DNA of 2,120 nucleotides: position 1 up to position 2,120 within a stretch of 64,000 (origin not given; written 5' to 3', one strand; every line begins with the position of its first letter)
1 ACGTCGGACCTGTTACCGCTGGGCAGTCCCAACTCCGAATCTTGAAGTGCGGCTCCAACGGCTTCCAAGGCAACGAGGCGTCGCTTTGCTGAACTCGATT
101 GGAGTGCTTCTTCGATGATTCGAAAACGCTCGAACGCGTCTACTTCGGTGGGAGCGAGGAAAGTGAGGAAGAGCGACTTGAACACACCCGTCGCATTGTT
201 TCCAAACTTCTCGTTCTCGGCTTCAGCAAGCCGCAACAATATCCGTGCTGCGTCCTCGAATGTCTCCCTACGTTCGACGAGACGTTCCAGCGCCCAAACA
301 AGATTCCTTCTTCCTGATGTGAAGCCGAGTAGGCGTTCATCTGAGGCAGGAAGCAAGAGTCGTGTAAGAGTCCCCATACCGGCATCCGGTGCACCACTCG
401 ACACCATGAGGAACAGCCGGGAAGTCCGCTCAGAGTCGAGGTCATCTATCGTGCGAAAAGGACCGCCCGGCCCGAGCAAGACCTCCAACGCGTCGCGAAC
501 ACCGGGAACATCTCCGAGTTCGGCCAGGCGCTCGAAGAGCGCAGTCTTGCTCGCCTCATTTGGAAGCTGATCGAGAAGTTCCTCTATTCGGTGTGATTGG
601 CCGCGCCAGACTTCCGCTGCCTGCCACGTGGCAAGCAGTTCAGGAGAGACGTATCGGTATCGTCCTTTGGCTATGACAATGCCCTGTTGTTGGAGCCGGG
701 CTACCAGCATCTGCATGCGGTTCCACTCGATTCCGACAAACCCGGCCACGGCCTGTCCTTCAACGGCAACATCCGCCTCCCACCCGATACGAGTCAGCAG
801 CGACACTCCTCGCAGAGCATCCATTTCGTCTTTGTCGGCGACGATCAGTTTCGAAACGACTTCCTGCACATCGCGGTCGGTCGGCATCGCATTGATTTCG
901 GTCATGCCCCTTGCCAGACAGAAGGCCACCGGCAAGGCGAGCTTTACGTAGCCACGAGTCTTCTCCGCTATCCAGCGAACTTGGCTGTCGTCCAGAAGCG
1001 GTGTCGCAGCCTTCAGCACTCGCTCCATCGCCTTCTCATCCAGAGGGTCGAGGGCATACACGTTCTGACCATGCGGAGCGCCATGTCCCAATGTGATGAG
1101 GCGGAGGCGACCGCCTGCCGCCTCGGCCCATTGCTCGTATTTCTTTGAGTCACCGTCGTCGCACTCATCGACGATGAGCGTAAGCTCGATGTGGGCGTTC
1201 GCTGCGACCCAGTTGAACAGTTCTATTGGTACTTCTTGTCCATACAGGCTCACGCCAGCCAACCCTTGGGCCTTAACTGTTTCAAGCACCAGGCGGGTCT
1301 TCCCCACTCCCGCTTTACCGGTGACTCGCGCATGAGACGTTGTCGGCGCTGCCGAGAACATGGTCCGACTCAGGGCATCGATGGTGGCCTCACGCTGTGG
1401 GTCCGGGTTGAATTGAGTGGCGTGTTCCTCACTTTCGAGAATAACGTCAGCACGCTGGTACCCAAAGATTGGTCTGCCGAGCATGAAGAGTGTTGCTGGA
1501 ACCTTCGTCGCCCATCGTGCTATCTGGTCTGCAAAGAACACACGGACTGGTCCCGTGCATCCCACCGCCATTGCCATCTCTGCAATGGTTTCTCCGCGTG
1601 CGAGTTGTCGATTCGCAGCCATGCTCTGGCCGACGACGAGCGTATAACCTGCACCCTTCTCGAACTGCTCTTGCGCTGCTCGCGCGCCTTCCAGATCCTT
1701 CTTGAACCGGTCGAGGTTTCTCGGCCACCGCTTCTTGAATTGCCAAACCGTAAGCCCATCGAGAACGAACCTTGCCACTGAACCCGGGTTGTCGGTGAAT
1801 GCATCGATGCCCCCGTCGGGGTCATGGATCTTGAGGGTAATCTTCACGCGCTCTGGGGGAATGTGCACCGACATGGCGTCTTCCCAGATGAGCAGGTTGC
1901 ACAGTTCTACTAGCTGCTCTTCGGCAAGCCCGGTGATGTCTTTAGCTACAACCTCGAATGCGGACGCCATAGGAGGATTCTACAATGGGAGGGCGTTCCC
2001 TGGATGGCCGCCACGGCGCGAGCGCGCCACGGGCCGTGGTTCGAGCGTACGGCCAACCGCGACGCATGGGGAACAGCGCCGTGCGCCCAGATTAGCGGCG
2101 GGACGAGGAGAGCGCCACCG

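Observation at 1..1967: Unannotated edge-truncated Mrr-nuclease + STAND NTPase gene on a lower-GC island (Avs/NLR-like antiphage candidate)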

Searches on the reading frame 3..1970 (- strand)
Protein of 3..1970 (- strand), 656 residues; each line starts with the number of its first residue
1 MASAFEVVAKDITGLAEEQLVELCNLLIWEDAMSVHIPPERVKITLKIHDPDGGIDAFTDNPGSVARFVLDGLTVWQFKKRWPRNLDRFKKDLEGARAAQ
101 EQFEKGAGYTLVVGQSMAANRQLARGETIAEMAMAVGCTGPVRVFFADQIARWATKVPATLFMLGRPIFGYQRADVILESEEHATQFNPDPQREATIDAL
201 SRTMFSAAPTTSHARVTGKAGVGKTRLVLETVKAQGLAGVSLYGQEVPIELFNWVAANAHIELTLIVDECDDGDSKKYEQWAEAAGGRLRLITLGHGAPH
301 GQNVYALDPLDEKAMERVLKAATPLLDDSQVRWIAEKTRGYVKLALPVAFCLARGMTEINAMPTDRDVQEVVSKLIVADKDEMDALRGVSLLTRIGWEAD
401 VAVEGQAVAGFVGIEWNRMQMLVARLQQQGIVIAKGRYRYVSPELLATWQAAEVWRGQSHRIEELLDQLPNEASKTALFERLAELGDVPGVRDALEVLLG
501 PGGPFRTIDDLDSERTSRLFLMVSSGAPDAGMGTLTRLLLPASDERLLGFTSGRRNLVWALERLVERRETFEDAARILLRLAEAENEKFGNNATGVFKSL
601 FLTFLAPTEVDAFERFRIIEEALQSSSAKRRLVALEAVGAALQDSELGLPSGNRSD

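Call 6: search_protein_families(library=pfam, proteins=[window:3-1970:-], max_evalue=1)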
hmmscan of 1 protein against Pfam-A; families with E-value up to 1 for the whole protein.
window:3-1970:- (656 aa): 1 family
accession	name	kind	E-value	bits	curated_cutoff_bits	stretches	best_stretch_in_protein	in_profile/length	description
PF13191.12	AAA_16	-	2.5e-05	25.3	32.6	1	193-306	5-104/167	AAA ATPase domain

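Call 7: search_protein_families(library=padloc, proteins=[window:3-1970:-], max_evalue=1)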
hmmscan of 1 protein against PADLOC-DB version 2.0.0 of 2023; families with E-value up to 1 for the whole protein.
window:3-1970:- (656 aa): 2 families
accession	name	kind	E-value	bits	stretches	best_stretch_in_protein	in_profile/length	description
PDLC03991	PD-Lambda-4_A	-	4.6e-26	88.8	1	4-646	3-686/1283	-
PDLC03990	PD-Lambda-4_A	-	4.8e-11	39.4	1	316-643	13-343/943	-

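Call 8: search_protein_families(library=ncbifam, proteins=[window:3-1970:-], max_evalue=1)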
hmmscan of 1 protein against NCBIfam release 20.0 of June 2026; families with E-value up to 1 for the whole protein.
window:3-1970:- (656 aa): 0 families

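Call 10: find_homologous_proteins(query=window:3-1970:-)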
Query window:3-1970:- (656 aa): 14 proteins with E <= 0.001 among 8000 candidates.
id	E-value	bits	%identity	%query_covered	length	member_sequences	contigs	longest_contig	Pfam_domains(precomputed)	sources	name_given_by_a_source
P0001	5.0e-140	486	44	87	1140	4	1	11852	-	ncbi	-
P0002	1.3e-106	376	40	77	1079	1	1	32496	-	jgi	jgi:hypothetical protein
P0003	1.2e-104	369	37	84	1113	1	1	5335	-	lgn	-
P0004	1.8e-100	355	34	99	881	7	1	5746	-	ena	-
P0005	1.2e-76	277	31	97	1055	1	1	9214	PF25199.2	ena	-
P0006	2.5e-65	239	34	68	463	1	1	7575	-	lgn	-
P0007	1.4e-62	230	31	79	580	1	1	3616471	-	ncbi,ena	-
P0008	3.9e-58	215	33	61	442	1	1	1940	PF13191.13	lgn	-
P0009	3.2e-49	186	29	80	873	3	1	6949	-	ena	-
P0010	6.3e-44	168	28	77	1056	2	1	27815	-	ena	-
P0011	1.1e-31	128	30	57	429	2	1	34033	PF13191.13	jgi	jgi:hypothetical protein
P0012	3.8e-31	126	30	54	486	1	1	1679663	-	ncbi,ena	-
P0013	8.6e-22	95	26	53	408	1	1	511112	-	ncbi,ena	-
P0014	2.7e-8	51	24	59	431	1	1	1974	-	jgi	-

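Call 11: find_encoding_contigs(protein=P0001, flank=10000, max_places=3)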
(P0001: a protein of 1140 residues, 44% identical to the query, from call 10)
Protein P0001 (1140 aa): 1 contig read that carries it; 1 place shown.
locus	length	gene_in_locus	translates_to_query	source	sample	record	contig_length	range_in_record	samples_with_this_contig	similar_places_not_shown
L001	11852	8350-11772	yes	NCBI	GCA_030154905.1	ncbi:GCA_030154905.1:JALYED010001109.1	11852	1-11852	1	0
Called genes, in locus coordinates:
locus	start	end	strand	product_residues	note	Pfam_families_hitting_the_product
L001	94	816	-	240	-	PF03473:MOSC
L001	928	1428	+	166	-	-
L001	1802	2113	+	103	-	PF13560:HTH_31 (weak), PF01381:HTH_3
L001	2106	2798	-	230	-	PF03737:RraA-like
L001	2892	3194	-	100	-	PF01176:eIF-1a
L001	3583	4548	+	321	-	PF01544:CorA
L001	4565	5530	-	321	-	PF00730:HhH-GPD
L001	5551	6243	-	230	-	PF01047:MarR (weak)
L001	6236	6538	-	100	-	PF04456:DUF503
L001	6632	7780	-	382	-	PF00890:FAD_binding_2 (weak), PF01266:DAO, PF07992:Pyr_redox_2 (faint), PF13450:NAD_binding_8 (weak), PF13738:Pyr_redox_3 (faint)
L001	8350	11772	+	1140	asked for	-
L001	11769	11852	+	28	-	?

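Call 12: find_encoding_contigs(protein=P0002, flank=10000, max_places=3)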
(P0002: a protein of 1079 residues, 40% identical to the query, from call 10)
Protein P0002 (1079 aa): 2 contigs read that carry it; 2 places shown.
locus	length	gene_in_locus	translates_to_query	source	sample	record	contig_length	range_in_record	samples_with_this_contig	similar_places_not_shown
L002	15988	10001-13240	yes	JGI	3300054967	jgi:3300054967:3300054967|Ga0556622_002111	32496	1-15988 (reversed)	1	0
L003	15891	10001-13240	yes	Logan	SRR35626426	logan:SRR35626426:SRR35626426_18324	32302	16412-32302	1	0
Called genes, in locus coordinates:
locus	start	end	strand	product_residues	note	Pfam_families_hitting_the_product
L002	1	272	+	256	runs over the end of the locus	PF00730:HhH-GPD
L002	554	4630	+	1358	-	PF00271:Helicase_C (weak)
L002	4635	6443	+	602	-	PF09369:MZB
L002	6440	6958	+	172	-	PF13091:PLDc_2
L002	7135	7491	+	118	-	-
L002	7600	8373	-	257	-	PF01695:IstB_IS21, PF25199:nSTAND_NTPase5 (faint)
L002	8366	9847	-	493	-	PF27155:Y4rL_C, PF22483:Mu-transpos_C_2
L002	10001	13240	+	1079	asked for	-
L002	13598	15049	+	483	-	PF13546:DDE_5, PF01609:DDE_Tnp_1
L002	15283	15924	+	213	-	-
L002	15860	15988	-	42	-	?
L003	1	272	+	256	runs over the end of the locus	PF00730:HhH-GPD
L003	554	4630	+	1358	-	PF00271:Helicase_C (weak)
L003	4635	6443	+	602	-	PF09369:MZB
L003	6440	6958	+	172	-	PF13091:PLDc_2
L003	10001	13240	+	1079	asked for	-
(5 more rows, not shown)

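Call 23: find_encoding_contigs(protein=P0005, flank=10000, max_places=3)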
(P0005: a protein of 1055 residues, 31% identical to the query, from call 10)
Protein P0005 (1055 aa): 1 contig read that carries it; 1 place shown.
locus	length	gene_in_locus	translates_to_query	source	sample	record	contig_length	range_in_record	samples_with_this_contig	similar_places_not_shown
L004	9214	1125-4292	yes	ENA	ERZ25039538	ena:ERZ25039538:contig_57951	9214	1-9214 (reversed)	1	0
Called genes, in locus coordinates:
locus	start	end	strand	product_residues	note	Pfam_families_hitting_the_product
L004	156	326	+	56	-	-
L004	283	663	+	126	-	-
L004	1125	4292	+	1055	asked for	PF25199:nSTAND_NTPase5 (weak)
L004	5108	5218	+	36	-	-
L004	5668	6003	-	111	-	PF12307:DUF3631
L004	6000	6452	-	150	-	PF12307:DUF3631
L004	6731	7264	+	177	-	-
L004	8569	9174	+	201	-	PF00589:Phage_integrase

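Call 24: find_encoding_contigs(protein=P0010, flank=10000, max_places=3)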
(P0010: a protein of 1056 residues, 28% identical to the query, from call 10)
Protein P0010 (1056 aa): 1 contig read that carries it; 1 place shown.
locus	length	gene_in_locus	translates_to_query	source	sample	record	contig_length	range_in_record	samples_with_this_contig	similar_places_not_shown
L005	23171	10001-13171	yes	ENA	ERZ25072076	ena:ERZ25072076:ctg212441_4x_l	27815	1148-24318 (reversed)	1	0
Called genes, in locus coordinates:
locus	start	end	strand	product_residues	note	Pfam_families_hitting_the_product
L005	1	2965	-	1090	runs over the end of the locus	PF02811:PHP, PF07733:DNA_pol3_alpha, PF17657:DNA_pol3_finger, PF14579:HHH_6, PF01336:tRNA_anti-codon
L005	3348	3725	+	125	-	-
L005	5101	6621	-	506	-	PF00817:IMS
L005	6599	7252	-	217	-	-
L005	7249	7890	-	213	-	PF01726:LexA_DNA_bind, PF00717:Peptidase_S24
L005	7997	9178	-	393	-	PF07690:MFS_1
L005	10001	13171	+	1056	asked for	-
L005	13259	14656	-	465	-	PF11376:DUF3179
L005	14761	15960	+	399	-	PF01321:Creatinase_N, PF00557:Peptidase_M24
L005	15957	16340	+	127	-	PF22746:SHOCT-like_DUF2089-C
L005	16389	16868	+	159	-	PF01957:NfeD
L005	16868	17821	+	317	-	PF01145:Band_7, PF16200:Band_7_C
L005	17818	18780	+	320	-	PF01145:Band_7, PF16200:Band_7_C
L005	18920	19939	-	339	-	PF00389:2-Hacid_dh, PF02826:2-Hacid_dh_C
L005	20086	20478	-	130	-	PF02627:CMD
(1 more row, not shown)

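Call 26: find_related_loci(query=A1, collection=genome_contigs, flank=10000)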
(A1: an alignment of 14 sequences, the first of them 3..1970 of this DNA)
Query A1 (656 aa) in genome_contigs; peptide patterns used: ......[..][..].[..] (x = any residue, [..] = any of these).
600 stretches matched a pattern (row limit reached: there are more); 11 encode a relative of the query (tblastn E <= 1e-3); 11 distinct loci.
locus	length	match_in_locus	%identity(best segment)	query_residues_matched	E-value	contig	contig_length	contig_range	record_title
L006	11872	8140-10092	43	5-646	1e-158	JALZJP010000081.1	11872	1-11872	MAG: Chloroflexota bacterium isolate MOJ bin43 SC8837-39_k127_455512, whole genome shotgun sequence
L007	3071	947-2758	28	33-639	1e-56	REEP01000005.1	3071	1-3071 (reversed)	MAG: Rhodospirillales bacterium isolate PLM2.Bin41 NODE_44851_length_3071_cov_23.9416, whole genome shotgun sequence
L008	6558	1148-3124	27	4-653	3e-51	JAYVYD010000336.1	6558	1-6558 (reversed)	MAG: Myxococcales bacterium isolate GL85_UP_concoct_158 GL85_UP_concoct_158_335, whole genome shotgun sequence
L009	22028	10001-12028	27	1-644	3e-45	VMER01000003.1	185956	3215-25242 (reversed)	MAG: Parcubacteria group bacterium LiPW_15 LiPW15_scaffold_188, whole genome shotgun sequence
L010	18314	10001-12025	28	1-643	4e-46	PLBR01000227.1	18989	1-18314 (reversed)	MAG: Nitrospira sp. isolate palsa_1310 73.20111000_P3M.58_contig_11878, whole genome shotgun sequence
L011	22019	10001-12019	23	1-642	5e-23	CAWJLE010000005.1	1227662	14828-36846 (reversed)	MAG: uncultured Chloroflexia bacterium isolate MFD02416.bin.2.92 genome assembly, contig: contig_71852, whole genome sho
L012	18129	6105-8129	24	1-648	9e-20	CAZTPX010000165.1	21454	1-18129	MAG TPA_asm: uncultured Planctomycetaceae bacterium isolate binchicken_co3_229 genome assembly, contig: NODE_7784_length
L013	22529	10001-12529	30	5-653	2e-17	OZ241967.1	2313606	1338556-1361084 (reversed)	MAG: Bdellovibrionales bacterium isolate 18183e43-9e19-4b4c-84d8-5252462bff35 genome assembly, chromosome: 1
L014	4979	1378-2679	23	3-430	4e-13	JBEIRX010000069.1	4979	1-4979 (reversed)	MAG: Aphanothece sp. isolate Sample-107-S80-bin-169 Sample_107_S80-bin_169-k141_1712583, whole genome shotgun sequence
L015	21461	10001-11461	38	186-642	1e-12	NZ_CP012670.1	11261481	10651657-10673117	Sorangium cellulosum strain So ceGT47 chromosome, complete genome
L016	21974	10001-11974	24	37-643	5e-34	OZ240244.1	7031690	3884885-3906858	MAG: Candidatus Poribacteria bacterium isolate 530b1872-db39-4376-9dde-5bfc35f27194 genome assembly, chromosome: 1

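Call 30: search_dna_similar(query=window:3-1970:-, collection=plasmids, mode=protein, max_evalue=0.001, max_rows=20)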
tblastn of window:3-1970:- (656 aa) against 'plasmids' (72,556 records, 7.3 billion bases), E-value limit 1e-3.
Records with a match: 32; places in all: 32; records where one place covers at least 80% of the query: 17.
Best place of each record, by identity: <60% 32.
By first word of the organism name: Rhizobium 10; Pseudanabaena 2; Haloarcula 2; Burkholderia 2; Sinorhizobium 2; Enterobacter 2; Thalassobaculum 1; Kovacikia 1; Cyanobacterium 1; Nostoc 1; and 8 more.
By predicted mobility (MOB-suite, as given by PLSDB): non-mobilizable 15; conjugative 15; mobilizable 2.
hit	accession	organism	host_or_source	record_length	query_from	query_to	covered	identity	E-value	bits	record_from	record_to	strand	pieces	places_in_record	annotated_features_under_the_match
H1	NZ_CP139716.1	Thalassobaculum sp. OXR-137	Bacterial Culture,hydrothermal vent ...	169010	42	653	93%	29.0%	7e-41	168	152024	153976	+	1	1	hypothetical protein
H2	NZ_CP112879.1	Pseudanabaena galeata CCNP1313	-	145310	1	641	98%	25.1%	2e-31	139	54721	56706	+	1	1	hypothetical protein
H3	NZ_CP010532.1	Haloarcula sp. CBA1115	monoisolate,Solar salt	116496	4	642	97%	25.2%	2e-21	107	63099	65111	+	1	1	ATP-binding protein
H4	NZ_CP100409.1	Haloarcula marina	cell culture,sediment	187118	1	643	96%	25.4%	1e-28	154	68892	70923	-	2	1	ATP-binding protein | hypothetical protein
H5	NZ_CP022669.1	Rhizobium leguminosarum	single cell,root nodules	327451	5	642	97%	24.9%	1e-15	89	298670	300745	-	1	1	hypothetical protein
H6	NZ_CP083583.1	Kovacikia minuta CCNUW1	cell culture,fresh water lake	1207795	5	643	97%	23.4%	1e-22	111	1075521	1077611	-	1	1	record has no annotation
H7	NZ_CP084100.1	Cyanobacterium sp. Dongsha4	-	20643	18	642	95%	23.6%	8e-24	115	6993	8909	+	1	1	hypothetical protein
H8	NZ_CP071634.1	Rhizobium sp. NZLR1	lentil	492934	1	644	98%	22.5%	6e-13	81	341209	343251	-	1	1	hypothetical protein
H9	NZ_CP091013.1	Burkholderia cenocepacia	-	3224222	5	643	97%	21.9%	1e-9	70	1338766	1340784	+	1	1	none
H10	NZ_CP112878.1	Pseudanabaena galeata CCNP1313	-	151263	47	652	92%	23.1%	1e-23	114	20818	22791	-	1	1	hypothetical protein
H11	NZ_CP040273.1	Nostoc sp. C052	Blasia pusilla,pure culture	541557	5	654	99%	21.3%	2e-17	95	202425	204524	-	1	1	hypothetical protein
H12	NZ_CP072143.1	Rhizobium sp. L51/94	Blueberry,cell culture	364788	142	642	76%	26.0%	7e-17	93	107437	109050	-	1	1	hypothetical protein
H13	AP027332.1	Sphingobium sp. TomTYG65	-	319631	5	537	81%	22.6%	2e-5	56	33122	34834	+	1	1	hypothetical protein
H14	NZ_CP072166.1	Rhizobium sp. B21/90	Himalayan blackberry,cell culture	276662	1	547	83%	21.8%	1e-6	60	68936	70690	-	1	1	hypothetical protein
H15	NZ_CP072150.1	Rhizobium sp. K1/93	Himalayan blackberry,cell culture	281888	1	547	83%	21.8%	1e-6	60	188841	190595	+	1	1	hypothetical protein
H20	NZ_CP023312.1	Vibrio anguillarum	Dicentrarchus labrax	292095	5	536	81%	21.9%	4e-12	77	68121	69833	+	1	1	hypothetical protein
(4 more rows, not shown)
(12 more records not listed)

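Call 31: get_annotated_region(hit=H1, flank=8000)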
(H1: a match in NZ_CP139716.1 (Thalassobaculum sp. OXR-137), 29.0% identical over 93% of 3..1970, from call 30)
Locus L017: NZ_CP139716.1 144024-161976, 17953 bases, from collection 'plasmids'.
description: Thalassobaculum sp. OXR-137 plasmid unnamed01, complete sequence
organism: Thalassobaculum sp. OXR-137 (NCBI taxid 3100173)
taxonomy: Bacteria; Pseudomonadota; Alphaproteobacteria; Rhodospirillales; Thalassobaculaceae; Thalassobaculum; Thalassobaculum sp. OXR-137
host: -; source: Bacterial Culture,hydrothermal vent plume; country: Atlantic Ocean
typing (MOB-suite, as given by PLSDB): mobilizable; relaxase MOBQ
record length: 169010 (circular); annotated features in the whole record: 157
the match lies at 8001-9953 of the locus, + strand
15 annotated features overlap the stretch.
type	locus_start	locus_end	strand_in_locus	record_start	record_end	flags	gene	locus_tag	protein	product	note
CDS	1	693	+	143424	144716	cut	-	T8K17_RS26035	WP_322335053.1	TRAP transporter large permease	GO:0008643 - carbohydrate transport [Evidence IEA]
CDS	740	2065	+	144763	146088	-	-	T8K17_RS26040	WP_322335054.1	FAD-dependent oxidoreductase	-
CDS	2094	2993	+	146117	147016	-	-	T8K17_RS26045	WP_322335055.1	LysR substrate-binding domain-containing protein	-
CDS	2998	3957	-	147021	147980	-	-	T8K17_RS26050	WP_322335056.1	LysR family transcriptional regulator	-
CDS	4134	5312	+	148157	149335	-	-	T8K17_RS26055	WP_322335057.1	NADH:flavin oxidoreductase/NADH oxidase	-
CDS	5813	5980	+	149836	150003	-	-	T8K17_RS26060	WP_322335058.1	hypothetical protein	-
CDS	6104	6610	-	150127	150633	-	-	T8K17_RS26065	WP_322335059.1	hypothetical protein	-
CDS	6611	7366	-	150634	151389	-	-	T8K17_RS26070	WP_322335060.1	DUF1889 family protein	-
CDS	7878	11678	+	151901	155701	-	-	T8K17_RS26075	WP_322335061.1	hypothetical protein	-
CDS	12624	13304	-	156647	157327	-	-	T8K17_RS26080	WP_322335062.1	HAD family hydrolase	-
CDS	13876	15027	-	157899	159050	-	-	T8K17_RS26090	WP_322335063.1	HPP family protein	-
CDS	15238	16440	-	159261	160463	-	-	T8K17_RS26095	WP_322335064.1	NnrS family protein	-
CDS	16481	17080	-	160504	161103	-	-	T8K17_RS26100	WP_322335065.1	NapC/NirT family cytochrome c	-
CDS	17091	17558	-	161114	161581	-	-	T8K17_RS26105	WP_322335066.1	nitrate reductase cytochrome c-type subunit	-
CDS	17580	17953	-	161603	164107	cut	napA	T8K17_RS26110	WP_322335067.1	nitrate reductase catalytic subunit NapA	-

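Call 32: get_annotated_region(hit=H20, flank=8000)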
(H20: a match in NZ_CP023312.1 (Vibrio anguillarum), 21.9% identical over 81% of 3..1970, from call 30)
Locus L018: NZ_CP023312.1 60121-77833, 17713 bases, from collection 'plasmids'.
description: Vibrio anguillarum strain VIB12 isolate Sea bass plasmid p292, complete sequence
organism: Vibrio anguillarum (NCBI taxid 55601)
taxonomy: Bacteria; Pseudomonadota; Gammaproteobacteria; Vibrionales; Vibrionaceae; Vibrio; Vibrio anguillarum
host: -; source: Dicentrarchus labrax; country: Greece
typing (MOB-suite, as given by PLSDB): non-mobilizable
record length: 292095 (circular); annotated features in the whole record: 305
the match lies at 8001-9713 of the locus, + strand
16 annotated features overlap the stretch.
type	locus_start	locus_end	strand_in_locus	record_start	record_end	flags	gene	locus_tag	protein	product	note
CDS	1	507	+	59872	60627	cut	-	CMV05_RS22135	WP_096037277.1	DUF4365 domain-containing protein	-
CDS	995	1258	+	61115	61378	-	-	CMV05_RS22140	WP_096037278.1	hypothetical protein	-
CDS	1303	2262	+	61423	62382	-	-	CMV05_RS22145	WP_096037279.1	hypothetical protein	-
CDS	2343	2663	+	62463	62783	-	-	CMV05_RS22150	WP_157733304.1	hypothetical protein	-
CDS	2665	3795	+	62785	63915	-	-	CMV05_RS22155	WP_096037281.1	tyrosine-type recombinase/integrase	-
CDS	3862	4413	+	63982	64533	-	-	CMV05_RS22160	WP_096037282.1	hypothetical protein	-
CDS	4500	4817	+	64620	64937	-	-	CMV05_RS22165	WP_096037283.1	hypothetical protein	-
CDS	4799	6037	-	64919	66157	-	-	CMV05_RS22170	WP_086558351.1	IS256-like element ISVa19 family transposase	GO:0006313 - DNA transposition [Evidence IEA]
CDS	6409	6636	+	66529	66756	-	-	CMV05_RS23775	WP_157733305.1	hypothetical protein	-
CDS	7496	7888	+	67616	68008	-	-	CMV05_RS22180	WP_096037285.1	hypothetical protein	-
CDS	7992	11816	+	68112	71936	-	-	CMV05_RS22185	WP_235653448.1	hypothetical protein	-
CDS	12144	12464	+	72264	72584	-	-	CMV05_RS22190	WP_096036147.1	hypothetical protein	-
CDS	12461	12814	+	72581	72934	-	tnpB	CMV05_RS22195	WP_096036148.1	IS66 family insertion sequence element accessory protein TnpB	-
CDS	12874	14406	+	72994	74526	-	-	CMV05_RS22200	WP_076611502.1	IS66-like element ISVa12 family transposase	GO:0006313 - DNA transposition [Evidence IEA]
CDS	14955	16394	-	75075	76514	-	-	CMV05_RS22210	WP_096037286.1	hypothetical protein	-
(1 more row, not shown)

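Call 33: search_protein_families(library=padloc, proteins=[L018:7992-11813:+, L017:7878-11675:+, L001:8122-11769:+, P0004, P0005, P0010], max_evalue=0.001)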
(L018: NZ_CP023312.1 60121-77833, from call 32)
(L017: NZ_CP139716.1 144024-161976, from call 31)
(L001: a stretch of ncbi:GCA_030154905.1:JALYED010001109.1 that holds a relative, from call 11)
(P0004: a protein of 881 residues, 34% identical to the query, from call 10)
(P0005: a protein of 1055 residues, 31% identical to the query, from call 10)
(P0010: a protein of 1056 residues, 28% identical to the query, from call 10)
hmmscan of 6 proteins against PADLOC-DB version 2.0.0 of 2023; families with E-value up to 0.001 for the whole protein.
L018:7992-11813:+ (1274 aa): 3 families
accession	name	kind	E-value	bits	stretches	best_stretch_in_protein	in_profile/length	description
PDLC03991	PD-Lambda-4_A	-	7.1e-292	969.4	1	1-1274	1-1283/1283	-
PDLC03990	PD-Lambda-4_A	-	7.7e-125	416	1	342-1274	1-943/943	-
PDLC03989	PD-Lambda-4_A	-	5.7e-19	66.4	1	840-1274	39-468/468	-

L017:7878-11675:+ (1266 aa): 2 families
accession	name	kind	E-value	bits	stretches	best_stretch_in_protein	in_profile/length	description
PDLC03991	PD-Lambda-4_A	-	5.8e-111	370.1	1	1-1260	1-1277/1283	-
PDLC03990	PD-Lambda-4_A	-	4.6e-35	118.9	1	353-998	13-677/943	-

L001:8122-11769:+ (1216 aa): 1 family
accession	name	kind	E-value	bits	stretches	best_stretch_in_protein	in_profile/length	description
PDLC03991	PD-Lambda-4_A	-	2.1e-24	83.3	1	222-721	234-751/1283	-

P0004 (881 aa): 2 families
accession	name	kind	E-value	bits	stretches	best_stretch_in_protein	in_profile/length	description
PDLC03991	PD-Lambda-4_A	-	1.2e-45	153.7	1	1-683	1-715/1283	-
PDLC03990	PD-Lambda-4_A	-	2e-14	50.6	1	336-651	29-344/943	-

P0005 (1055 aa): 2 families
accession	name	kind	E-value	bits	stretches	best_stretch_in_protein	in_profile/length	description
PDLC03991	PD-Lambda-4_A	-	2.3e-30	103.1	1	6-703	6-730/1283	-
PDLC03990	PD-Lambda-4_A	-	2.1e-09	34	1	334-704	19-392/943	-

P0010 (1056 aa): 2 families
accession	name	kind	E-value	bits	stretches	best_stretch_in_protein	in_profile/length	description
PDLC03991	PD-Lambda-4_A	-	1.4e-12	44.1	1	65-497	237-679/1283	-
PDLC03990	PD-Lambda-4_A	-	2.9e-05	20.3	0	338-495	177-337/943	-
